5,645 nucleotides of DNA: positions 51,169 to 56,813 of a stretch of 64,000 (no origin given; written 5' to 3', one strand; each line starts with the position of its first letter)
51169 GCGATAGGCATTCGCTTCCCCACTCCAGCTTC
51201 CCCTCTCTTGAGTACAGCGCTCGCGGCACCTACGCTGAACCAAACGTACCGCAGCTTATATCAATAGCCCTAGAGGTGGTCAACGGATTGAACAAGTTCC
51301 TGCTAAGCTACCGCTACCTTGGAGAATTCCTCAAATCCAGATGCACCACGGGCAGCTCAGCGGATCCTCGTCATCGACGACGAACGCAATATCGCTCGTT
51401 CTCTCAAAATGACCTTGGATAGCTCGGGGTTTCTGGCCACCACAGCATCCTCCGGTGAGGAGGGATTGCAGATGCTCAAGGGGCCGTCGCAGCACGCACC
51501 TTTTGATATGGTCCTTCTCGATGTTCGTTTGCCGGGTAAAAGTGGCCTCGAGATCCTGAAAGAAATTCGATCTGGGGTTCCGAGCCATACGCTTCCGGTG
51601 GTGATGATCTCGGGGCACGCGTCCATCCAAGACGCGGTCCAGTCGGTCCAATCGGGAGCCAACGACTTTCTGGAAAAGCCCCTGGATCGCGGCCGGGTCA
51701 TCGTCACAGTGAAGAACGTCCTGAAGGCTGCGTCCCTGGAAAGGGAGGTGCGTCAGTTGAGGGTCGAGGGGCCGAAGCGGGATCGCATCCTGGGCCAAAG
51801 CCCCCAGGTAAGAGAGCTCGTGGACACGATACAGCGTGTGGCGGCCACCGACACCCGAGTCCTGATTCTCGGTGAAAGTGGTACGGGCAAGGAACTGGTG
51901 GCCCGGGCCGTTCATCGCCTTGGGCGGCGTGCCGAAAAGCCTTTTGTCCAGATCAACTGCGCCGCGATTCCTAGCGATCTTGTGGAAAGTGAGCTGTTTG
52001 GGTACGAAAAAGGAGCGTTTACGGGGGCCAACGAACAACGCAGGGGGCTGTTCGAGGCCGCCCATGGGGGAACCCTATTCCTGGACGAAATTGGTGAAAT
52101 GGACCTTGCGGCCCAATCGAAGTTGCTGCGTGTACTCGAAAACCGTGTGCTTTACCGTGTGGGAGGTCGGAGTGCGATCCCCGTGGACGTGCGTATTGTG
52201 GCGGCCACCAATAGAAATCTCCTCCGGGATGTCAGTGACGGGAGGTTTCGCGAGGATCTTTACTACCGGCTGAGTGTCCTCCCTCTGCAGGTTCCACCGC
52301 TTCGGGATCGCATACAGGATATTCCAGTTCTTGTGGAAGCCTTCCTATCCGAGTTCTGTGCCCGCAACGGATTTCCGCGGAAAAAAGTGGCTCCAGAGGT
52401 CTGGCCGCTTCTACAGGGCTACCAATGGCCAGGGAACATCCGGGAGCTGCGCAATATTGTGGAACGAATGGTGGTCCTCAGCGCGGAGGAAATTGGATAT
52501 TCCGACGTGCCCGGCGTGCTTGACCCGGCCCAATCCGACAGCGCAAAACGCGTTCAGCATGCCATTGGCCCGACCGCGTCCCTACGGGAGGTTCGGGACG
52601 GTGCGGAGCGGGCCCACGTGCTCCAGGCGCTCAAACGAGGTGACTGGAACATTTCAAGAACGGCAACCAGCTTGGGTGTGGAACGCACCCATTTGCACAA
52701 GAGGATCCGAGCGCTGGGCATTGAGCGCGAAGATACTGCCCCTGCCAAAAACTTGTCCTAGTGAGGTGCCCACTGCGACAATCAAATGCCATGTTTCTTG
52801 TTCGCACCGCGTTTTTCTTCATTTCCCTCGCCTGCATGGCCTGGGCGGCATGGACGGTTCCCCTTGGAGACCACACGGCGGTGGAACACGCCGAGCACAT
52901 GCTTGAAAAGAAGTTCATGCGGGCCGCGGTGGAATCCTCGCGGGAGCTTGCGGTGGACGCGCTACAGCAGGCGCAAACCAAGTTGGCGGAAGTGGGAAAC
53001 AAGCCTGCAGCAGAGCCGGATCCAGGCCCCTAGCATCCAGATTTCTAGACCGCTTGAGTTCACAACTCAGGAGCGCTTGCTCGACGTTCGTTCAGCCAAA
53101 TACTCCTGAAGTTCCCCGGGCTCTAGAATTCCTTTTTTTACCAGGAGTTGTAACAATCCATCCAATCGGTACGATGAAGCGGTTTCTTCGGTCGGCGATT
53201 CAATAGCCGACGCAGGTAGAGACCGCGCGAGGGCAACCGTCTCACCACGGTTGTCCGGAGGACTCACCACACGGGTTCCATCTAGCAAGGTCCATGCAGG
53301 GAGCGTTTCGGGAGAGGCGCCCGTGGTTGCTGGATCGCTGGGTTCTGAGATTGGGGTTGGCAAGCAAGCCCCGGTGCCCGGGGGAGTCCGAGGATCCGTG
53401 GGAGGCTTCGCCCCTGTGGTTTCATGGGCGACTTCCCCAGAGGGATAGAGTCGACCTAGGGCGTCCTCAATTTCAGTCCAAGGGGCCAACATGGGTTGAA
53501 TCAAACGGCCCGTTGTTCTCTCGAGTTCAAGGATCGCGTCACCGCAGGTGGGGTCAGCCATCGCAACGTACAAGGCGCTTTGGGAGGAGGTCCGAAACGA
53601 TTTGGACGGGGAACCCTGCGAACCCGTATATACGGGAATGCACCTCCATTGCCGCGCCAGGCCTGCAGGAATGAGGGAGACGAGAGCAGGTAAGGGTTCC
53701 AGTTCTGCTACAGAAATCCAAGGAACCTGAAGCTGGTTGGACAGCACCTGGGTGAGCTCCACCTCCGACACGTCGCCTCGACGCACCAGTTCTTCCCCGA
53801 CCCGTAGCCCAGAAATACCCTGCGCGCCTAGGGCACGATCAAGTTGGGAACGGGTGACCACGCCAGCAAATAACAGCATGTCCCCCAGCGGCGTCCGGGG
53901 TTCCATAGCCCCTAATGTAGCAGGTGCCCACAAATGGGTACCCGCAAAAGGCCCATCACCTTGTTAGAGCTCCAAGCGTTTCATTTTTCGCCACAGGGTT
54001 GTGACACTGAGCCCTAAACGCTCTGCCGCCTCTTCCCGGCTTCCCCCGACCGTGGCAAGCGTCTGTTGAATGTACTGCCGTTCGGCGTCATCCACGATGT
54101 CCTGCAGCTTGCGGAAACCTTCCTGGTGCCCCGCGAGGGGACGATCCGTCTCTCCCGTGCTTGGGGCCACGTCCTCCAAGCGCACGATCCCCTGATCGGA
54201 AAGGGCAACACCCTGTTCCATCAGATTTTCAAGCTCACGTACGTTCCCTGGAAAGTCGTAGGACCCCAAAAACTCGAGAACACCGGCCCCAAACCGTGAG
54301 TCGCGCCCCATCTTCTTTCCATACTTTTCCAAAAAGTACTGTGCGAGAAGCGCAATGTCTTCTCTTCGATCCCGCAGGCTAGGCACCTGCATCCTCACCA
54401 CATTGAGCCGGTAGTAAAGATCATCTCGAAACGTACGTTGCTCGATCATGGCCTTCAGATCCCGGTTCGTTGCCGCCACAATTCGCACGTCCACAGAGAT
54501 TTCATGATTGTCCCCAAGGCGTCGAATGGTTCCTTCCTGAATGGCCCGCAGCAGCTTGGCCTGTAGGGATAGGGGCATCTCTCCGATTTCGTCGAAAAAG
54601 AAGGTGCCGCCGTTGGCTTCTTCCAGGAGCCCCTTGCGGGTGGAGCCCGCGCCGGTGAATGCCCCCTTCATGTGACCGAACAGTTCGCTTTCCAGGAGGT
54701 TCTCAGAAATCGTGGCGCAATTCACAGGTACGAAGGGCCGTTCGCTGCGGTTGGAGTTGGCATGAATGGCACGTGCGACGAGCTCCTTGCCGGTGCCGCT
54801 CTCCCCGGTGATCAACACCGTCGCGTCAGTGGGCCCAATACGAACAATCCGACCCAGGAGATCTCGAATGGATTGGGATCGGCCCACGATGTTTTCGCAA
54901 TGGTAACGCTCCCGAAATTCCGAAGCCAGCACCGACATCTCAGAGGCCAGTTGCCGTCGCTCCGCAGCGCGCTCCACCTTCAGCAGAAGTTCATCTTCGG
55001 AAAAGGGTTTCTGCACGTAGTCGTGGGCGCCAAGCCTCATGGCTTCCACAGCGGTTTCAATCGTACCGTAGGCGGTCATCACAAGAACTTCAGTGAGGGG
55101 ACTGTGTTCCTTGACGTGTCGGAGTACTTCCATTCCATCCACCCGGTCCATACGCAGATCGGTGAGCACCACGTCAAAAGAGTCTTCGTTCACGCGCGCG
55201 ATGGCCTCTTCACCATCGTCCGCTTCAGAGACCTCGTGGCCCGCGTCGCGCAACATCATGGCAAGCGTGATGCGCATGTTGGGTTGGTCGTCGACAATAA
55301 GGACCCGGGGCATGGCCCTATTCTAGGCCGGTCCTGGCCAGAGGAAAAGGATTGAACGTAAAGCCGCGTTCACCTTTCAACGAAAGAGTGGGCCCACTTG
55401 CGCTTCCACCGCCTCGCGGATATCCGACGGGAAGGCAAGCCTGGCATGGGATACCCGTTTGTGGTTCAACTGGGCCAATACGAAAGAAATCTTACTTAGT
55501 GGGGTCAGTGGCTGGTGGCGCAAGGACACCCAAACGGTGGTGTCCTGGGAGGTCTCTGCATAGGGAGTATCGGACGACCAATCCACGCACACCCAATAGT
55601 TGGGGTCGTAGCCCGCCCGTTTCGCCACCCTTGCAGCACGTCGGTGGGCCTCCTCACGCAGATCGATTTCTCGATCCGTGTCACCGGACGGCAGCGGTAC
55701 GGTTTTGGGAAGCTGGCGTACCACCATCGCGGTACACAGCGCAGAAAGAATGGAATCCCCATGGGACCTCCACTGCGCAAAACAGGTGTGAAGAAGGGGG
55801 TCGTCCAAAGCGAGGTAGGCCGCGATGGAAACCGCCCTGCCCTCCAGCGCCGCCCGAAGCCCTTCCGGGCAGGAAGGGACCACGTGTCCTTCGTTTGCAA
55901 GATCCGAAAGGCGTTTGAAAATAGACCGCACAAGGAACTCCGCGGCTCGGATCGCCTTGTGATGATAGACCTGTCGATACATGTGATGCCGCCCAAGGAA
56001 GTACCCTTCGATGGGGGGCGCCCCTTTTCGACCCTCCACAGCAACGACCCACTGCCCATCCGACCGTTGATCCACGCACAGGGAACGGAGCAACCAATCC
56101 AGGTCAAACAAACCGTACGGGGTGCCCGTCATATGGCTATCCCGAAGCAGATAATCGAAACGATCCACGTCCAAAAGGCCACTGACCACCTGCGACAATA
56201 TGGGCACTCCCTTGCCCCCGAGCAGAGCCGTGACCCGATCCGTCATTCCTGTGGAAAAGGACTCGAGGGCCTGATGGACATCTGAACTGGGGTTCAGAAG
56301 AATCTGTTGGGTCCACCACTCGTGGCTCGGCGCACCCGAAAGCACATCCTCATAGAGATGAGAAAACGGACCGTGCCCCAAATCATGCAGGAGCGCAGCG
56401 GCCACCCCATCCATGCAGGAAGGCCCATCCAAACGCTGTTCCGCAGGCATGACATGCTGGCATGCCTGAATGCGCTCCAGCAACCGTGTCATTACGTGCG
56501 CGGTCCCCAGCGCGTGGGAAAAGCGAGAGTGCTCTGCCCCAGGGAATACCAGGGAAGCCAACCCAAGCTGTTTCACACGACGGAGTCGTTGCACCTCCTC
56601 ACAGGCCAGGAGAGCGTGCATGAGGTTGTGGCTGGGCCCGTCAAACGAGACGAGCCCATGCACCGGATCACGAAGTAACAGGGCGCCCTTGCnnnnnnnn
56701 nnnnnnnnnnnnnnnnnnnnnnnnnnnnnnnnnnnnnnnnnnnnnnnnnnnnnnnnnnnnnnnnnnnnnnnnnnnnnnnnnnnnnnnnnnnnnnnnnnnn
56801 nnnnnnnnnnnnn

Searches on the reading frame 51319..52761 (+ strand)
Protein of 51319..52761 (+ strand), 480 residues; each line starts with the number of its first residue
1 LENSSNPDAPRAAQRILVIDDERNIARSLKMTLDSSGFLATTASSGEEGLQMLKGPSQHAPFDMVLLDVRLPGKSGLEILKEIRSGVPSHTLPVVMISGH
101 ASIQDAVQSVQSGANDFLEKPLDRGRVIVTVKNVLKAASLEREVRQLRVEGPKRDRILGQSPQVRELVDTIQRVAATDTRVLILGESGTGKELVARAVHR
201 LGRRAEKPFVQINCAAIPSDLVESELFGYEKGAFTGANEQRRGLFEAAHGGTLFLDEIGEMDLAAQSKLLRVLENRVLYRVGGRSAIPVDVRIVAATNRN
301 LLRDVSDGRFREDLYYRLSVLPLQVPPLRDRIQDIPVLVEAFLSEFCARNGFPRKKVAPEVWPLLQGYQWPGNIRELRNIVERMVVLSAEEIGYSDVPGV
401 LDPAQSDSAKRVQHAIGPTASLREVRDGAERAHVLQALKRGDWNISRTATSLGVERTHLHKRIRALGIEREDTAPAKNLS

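Call 7: search_protein_families(library=ncbifam, proteins=[window:51319-52761:+], max_evalue=0.01)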
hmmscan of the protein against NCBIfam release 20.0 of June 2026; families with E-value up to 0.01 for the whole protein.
window:51319-52761:+ (480 aa): 118 families (the best 25 are shown)
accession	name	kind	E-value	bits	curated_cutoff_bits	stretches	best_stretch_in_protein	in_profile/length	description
NF051870.1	NAssimRespRegNtrX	equivalog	5e-130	434.4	600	1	14-468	2-452/452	nitrogen assimilation response regulator NtrX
NF008469.0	PRK11361.1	equivalog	5.3e-128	427.6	714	1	12-471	3-459/461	acetoacetate metabolism transcriptional regulator AtoC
TIGR01818.1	ntrC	equivalog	9.7e-126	420.2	558.6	1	16-464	1-461/463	nitrogen regulation protein NR(I)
TIGR02915.1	PEP_resp_reg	equivalog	5.1e-121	404.6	502.6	1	16-467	1-443/445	PEP-CTERM-box response regulator transcription factor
NF041946.1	LuxO_transreg_Vib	equivalog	6.6e-108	361.4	800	1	19-460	2-454/463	quorum-sensing sigma-54 dependent transcriptional regulator LuxO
NF041552.1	TF_PrdR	equivalog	2.4e-105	353.1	795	1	138-464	252-574/577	sigma-54 dependent transcriptional regulator PrdR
NF003451.0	PRK05022.1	equivalog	2.7e-104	349.7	476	1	141-469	176-511/512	nitric oxide reductase transcriptional regulator NorR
TIGR01817.1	nifA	equivalog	3.2e-104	349.6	528.85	1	141-392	182-432/534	nif-specific transcriptional activator NifA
NF008176.1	PRK10923.1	equivalog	3.3e-104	349.1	620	1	15-464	5-450/469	nitrogen regulation protein NR(I)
NF007689.0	PRK10365.1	equivalog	2e-101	340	760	1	15-460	7-436/441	sigma-54-dependent response regulator transcription factor ZraR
NF011695.0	PRK15115.1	equivalog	1.3e-99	334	763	1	11-464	4-434/445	two-component system response regulator GlrR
NF038308.1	RNA_repair_RtcR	equivalog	1.8e-97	327.4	650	1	125-463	148-513/530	RNA repair transcriptional activator RtcR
TIGR02329.1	propionate_PrpR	equivalog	5.3e-94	315.7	499.2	1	127-464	184-525/526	propionate catabolism operon regulatory protein PrpR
NF049963.1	RespRegFlgRCampy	domain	1.2e-93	314.3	750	1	16-396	3-376/429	fla regulon two-component system response regulator FlgR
NF050807.1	TransRegFlbDCaul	equivalog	1.8e-92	310.6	750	1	23-453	11-425/454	sigma-54-dependent transcriptional regulator FlbD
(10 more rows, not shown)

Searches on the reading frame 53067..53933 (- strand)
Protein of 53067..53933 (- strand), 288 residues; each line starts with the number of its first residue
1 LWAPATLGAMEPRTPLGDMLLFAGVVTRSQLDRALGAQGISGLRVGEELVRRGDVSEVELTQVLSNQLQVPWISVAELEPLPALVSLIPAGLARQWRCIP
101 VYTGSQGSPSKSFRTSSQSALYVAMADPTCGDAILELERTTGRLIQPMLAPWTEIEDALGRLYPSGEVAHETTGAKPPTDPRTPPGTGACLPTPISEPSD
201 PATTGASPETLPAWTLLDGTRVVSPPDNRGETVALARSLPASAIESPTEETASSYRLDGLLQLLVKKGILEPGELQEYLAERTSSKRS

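Call 7: search_protein_families(library=ncbifam, proteins=[window:53067-53933:-], max_evalue=0.01)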
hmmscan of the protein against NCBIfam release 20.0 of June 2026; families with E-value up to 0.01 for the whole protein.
window:53067-53933:- (288 aa): 5 families
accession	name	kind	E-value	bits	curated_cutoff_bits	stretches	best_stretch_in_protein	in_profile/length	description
NF053729.1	c-di-GMP_motif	domain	8.1e-16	57.6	38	1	15-67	1-53/53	cyclic di-GMP-binding domain-containing protein, MshE-related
NF008411.1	PRK11234.1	equivalog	5.5e-13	48.2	1170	1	11-165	478-619/723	cyclic di-3',5'-guanylate-activated glycosyltransferase NfrB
NF012033.0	PRK15489.1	equivalog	1.3e-10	40.1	537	1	12-164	489-628/703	glycosyl transferase family protein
TIGR02538.1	type_IV_pilB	equivalog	1.8e-07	30.1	675.65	1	16-168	2-141/564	type IV-A pilus assembly ATPase PilB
TIGR03029.1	EpsG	equivalog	0.00099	18.3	313.8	1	16-76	5-65/274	chain length determinant protein tyrosine kinase EpsG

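Call 51: search_protein_families(library=pfam, proteins=[window:53067-53933:-], max_evalue=0.001)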
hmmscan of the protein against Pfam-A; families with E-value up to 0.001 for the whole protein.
window:53067-53933:- (288 aa): 1 family
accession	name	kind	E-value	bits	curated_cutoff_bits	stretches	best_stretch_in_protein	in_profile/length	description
PF05157.20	MshEN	-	2.9e-12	46.8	23.1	1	68-167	1-88/90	MshEN domain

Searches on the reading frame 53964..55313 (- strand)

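Call 7: search_protein_families(library=ncbifam, proteins=[window:53964-55313:-], max_evalue=0.01)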
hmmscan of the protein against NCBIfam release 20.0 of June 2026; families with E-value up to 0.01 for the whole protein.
window:53964-55313:- (449 aa): 125 families (the best 25 are shown)
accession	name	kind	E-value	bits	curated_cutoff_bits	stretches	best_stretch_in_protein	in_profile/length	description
NF008469.0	PRK11361.1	equivalog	2.1e-138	461.9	714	1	3-445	6-452/461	acetoacetate metabolism transcriptional regulator AtoC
TIGR01818.1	ntrC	equivalog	1.8e-126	422.7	558.6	1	4-446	1-462/463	nitrogen regulation protein NR(I)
TIGR02915.1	PEP_resp_reg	equivalog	4.7e-123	411.3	502.6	1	4-449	1-444/445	PEP-CTERM-box response regulator transcription factor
NF007689.0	PRK10365.1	equivalog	3.9e-120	401.6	760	1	4-446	8-441/441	sigma-54-dependent response regulator transcription factor ZraR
NF051870.1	NAssimRespRegNtrX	equivalog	1.5e-110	370.2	600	1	3-447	3-450/452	nitrogen assimilation response regulator NtrX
NF041946.1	LuxO_transreg_Vib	equivalog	8.4e-110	367.7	800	1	21-446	16-459/463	quorum-sensing sigma-54 dependent transcriptional regulator LuxO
NF011695.0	PRK15115.1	equivalog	2.6e-108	362.7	763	1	3-449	8-438/445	two-component system response regulator GlrR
TIGR01817.1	nifA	equivalog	1e-103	347.9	528.85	1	112-395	170-451/534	nif-specific transcriptional activator NifA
NF041552.1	TF_PrdR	equivalog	1.5e-103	347.2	795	1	129-446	254-575/577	sigma-54 dependent transcriptional regulator PrdR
NF003451.0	PRK05022.1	equivalog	4.8e-102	342.3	476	1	124-449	174-510/512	nitric oxide reductase transcriptional regulator NorR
NF038308.1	RNA_repair_RtcR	equivalog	1.6e-101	340.8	650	1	2-441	29-505/530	RNA repair transcriptional activator RtcR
NF008176.1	PRK10923.1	equivalog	1.1e-100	337.4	620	1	4-372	6-371/469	nitrogen regulation protein NR(I)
NF049963.1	RespRegFlgRCampy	domain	3.8e-99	332.5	750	1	4-449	3-429/429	fla regulon two-component system response regulator FlgR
NF050807.1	TransRegFlbDCaul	equivalog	1.9e-96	323.7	750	1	18-446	17-437/454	sigma-54-dependent transcriptional regulator FlbD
TIGR02329.1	propionate_PrpR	equivalog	9.8e-90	301.6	499.2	1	91-445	166-525/526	propionate catabolism operon regulatory protein PrpR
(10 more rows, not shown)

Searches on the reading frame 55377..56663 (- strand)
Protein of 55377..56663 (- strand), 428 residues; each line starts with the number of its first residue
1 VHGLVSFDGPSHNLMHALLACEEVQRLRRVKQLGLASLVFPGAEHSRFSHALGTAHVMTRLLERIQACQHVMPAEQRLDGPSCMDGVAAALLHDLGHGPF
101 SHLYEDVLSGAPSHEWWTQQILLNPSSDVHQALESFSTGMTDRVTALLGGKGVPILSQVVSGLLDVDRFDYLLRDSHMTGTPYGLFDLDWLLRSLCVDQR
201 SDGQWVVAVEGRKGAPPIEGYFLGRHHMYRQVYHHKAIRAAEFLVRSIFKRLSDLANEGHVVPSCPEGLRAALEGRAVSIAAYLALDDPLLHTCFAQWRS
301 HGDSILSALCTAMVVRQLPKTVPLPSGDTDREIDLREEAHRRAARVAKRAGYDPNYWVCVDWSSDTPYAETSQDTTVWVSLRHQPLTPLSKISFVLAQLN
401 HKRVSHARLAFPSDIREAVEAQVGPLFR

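Call 7: search_protein_families(library=ncbifam, proteins=[window:55377-56663:-], max_evalue=0.01)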
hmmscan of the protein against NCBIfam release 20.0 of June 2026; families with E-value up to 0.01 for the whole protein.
window:55377-56663:- (428 aa): 4 families
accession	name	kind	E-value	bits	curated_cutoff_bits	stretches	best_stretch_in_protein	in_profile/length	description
TIGR01353.1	dGTP_triPase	subfamily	2.9e-05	23.8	152.35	1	45-109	37-98/389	dGTP triphosphohydrolase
NF002327.0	PRK01286.1-2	equivalog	0.0011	18.1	393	0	88-115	103-130/345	deoxyguanosinetriphosphate triphosphohydrolase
NF041026.1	antiphage_dGTPase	exception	0.0014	17.8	400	1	46-107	52-110/425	anti-phage deoxyguanosine triphosphatase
NF003701.1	PRK05318.1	subfamily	0.0072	15.2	383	0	46-105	53-110/426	anti-phage deoxyguanosine triphosphatase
